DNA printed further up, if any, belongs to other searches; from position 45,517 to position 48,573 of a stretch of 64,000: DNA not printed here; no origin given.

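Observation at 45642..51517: Translationally coupled three-gene envelope operon of unknown function (TM-anchored FG-GAP-like propeller protein, lipoprotein, PorP/SprF-like outer-membrane barrel)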

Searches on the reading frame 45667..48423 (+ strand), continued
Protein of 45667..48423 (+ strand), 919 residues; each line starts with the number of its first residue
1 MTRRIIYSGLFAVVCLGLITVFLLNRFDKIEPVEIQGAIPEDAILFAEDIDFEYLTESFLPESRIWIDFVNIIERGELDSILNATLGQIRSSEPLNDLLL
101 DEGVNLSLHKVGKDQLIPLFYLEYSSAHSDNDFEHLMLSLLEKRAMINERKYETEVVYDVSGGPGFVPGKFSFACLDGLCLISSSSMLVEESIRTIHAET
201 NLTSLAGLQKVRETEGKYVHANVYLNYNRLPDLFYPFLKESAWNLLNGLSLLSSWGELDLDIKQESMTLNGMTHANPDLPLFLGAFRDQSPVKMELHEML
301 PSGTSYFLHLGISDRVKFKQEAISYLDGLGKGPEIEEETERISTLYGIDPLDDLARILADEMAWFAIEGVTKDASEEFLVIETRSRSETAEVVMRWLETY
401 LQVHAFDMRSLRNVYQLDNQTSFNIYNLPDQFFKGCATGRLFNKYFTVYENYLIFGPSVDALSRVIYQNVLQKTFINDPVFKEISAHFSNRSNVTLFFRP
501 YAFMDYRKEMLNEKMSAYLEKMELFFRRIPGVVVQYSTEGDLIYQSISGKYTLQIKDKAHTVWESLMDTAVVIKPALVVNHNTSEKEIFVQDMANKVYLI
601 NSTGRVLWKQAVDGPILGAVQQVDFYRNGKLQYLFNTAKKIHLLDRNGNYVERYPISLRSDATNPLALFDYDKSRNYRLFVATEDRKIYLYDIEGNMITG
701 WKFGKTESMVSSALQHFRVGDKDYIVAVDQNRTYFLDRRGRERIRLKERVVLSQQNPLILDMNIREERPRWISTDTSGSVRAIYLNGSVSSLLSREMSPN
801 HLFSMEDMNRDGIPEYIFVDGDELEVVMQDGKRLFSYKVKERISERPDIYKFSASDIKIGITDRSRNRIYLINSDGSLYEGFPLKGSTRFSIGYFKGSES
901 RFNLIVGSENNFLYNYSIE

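Call 66: search_protein_families(library=ncbifam, proteins=[L056:15215-17758:+, L056:6057-7130:-], max_evalue=0.00001)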
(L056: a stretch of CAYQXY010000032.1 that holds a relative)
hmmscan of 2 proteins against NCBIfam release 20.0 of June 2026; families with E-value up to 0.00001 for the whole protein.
L056:15215-17758:+ (848 aa): 0 families

L056:6057-7130:- (357 aa): 10 families
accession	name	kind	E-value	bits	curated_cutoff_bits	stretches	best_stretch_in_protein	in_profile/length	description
NF006829.0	PRK09352.1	subfamily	4.1e-60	203.4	249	1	4-354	4-318/322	beta-ketoacyl-ACP synthase 3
TIGR00747.1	fabH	subfamily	1.8e-53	181.7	292.1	1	5-356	3-321/322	beta-ketoacyl-ACP synthase III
NF004623.0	PRK05963.1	equivalog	3.5e-36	125.1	437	1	6-356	7-327/328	beta-ketoacyl-ACP synthase III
NF005703.0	PRK07515.1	equivalog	4.2e-29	101.6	304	1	66-356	96-371/373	beta-ketoacyl-ACP synthase III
NF005541.0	PRK07204.1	equivalog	5.8e-24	85.1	402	1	6-353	6-325/329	beta-ketoacyl-ACP synthase III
NF006720.0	PRK09258.1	equivalog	1.3e-20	74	285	1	44-349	39-330/338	3-oxoacyl-ACP synthase III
NF009519.0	PRK12880.1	equivalog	5.4e-16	58.8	436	1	43-199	37-184/353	beta-ketoacyl-ACP synthase III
NF005308.0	PRK06840.1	equivalog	3.4e-14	52.6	315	1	5-354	5-332/339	3-oxoacyl-ACP synthase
NF003274.0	PRK04262.1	equivalog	4e-11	42.5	244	1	6-353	4-304/347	hydroxymethylglutaryl-CoA synthase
TIGR00748.1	HMG_CoA_syn_Arc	equivalog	2.5e-09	36.9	353.35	1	7-353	4-303/345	hydroxymethylglutaryl-CoA synthase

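Call 76: search_solved_structures(query=A5, max_evalue=10)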
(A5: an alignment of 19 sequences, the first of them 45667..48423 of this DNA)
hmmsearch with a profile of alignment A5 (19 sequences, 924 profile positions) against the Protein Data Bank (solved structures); distinct sequences matched with E-value up to 10: 5.
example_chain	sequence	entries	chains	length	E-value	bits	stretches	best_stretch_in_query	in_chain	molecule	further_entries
6ihh_A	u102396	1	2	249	1.6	10.2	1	777-844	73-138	Alclohol dehydrogenase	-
6ihi_A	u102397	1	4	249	1.6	10.2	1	777-844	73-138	Alclohol dehydrogenase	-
4bms_A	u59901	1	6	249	2.3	9.7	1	777-844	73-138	ALCLOHOL DEHYDROGENASE/SHORT-CHAIN DEHYDROGENASE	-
4bmn_A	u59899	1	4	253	2.4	9.6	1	777-844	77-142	ALCLOHOL DEHYDROGENASE/SHORT-CHAIN DEHYDROGENASE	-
4i5d_H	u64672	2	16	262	2.5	9.5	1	777-844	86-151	Alclohol dehydrogenase/short-chain dehydrogenase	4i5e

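Call 77: search_protein_families(library=pfam, alignment_id=A5, max_evalue=0.01)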
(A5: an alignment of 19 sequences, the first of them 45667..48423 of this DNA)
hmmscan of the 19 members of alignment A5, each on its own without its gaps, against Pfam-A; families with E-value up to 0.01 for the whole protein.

A. member 1, window:45667-48423:+ (919 aa): 5 families
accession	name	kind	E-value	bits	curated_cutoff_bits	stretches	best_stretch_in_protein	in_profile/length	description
PF13570.13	Beta-prop_ACSF4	-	2.8e-07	30.7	133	1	551-712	116-260/329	Beta-alanine-activating enzyme, beta-propeller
PF13360.13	PQQ_2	-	7.1e-05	23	27.6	1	581-624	29-69/233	Outer membrane protein assembly factor BamB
PF25292.1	Beta-prop_CGLA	-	0.00023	21.2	26.8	0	584-652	43-110/316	Lambda-carrageenase beta-propeller domain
PF13517.12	FG-GAP_3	-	0.00027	21.9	26.9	0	807-856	1-50/61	FG-GAP-like repeat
PF11832.13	DUF3352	-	0.00035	19.7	26.8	1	158-498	168-481/536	Protein of unknown function (DUF3352)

B. families by the number of members that match (of 19 scanned): 8 families
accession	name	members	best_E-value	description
PF13570.13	Beta-prop_ACSF4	19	1.1e-11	Beta-alanine-activating enzyme, beta-propeller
PF13517.12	FG-GAP_3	15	3.2e-07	FG-GAP-like repeat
PF25292.1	Beta-prop_CGLA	11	3.3e-08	Lambda-carrageenase beta-propeller domain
PF11832.13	DUF3352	8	2.7e-11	Protein of unknown function (DUF3352)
PF13360.13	PQQ_2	7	1.2e-05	Outer membrane protein assembly factor BamB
PF25293.1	Beta-prop_EMC1_N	2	0.00045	EMC1 N-terminal beta-propeller domain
PF08503.15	DapH_N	1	2.2e-05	Tetrahydrodipicolinate succinyltransferase N-terminal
PF12672.12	DUF3793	1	0.0062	Protein of unknown function (DUF3793)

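Call 91: fold_search(model_id=the predicted structure, library=pdb)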
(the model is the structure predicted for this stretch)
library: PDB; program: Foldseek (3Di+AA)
matches with E <= 10: 1103; with E <= 0.001: 603
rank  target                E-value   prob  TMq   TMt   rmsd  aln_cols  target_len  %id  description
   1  6tjh_A                1.7e-11  1.00  0.16  0.38  13.7       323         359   14  Crystal structure of the computationally designed Cake9 protein (released 2020-05-06)
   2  8prj                  1.8e-11  1.00  0.16  0.40  14.4       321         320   14  The structure of v31Bagel8 (released 2024-07-24)
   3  6tji_A                4.6e-11  1.00  0.16  0.38  16.0       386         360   13  Crystal structure of the computationally designed Cake10 protein (released 2020-05-06)
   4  6tjg                  1.3e-10  1.00  0.16  0.43  15.5       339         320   14  Crystal structure of the computationally designed Cake8 protein (released 2020-05-06)
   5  7ax0                  2.3e-10  1.00  0.16  0.41  14.2       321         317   14  Crystal structure of the computationally designed Scone-E protein co-crystallized with STA form a (released 2021-06-30)
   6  7ax2                  2.0e-09  1.00  0.15  0.41  14.2       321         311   15  Crystal structure of the computationally designed Scone-E protein co-crystallized with STA, form b (released 2021-01-13)
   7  7awz                  2.6e-09  1.00  0.15  0.40  14.0       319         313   14  Crystal structure of the computationally designed Scone-E protein (released 2021-01-13)
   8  7bie_A                2.9e-09  1.00  0.15  0.40  15.3       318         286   13  Crystal structure of nvWrap-T, a 7-bladed symmetric propeller (released 2021-09-22)
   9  9v80_B                3.6e-09  1.00  0.17  0.37  14.8       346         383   15  Cryo-EM structure of KICSTOR CCC complex (state 4) (released 2025-11-12)
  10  7eq5_B                5.2e-09  1.00  0.16  0.34  13.8       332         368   16  Plant growth-promoting factor YxaL mutant from Bacillus velezensis - T175W/W215G (released 2022-01-12)
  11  7awy                  5.4e-09  1.00  0.15  0.40  14.6       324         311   15  Crystal structure of the computationally designed Scone-R protein (released 2021-01-13)
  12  8qpv_B                5.4e-09  1.00  0.16  0.37  14.2       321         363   15  Handover Complex: BAM bound OmpX and extended SurA (released 2024-09-25)
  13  4imm_A                6.7e-09  1.00  0.16  0.37  14.9       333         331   13  The crystal structure of BamB from Moraxella catarrhalis (released 2014-03-26)
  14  2ymu_A                6.7e-09  1.00  0.14  0.22  15.3       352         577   12  Structure of a highly repetitive propeller structure (released 2012-10-17)
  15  7big_A                8.6e-09  1.00  0.15  0.41  15.9       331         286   14  Crystal structure of v13WRAP-T, a 7-bladed designer protein (released 2021-09-22)
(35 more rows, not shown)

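Call 98: search_protein_families(library=ncbifam, alignment_id=A5, max_evalue=0.01)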
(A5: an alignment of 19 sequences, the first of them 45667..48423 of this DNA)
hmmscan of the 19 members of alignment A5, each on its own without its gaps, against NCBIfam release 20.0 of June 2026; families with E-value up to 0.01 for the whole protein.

A. member 1, window:45667-48423:+ (919 aa): 1 family
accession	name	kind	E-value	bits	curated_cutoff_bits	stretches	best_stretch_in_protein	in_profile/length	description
NF052323.1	T9SSA_dep_M6i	equivalog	1.6e-10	39.6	600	1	418-730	596-907/1043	T9SS-dependent M6-like inactivated metalloprotease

B. families by the number of members that match (of 19 scanned): 1 family
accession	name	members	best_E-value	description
NF052323.1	T9SSA_dep_M6i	7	1.1e-10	T9SS-dependent M6-like inactivated metalloprotease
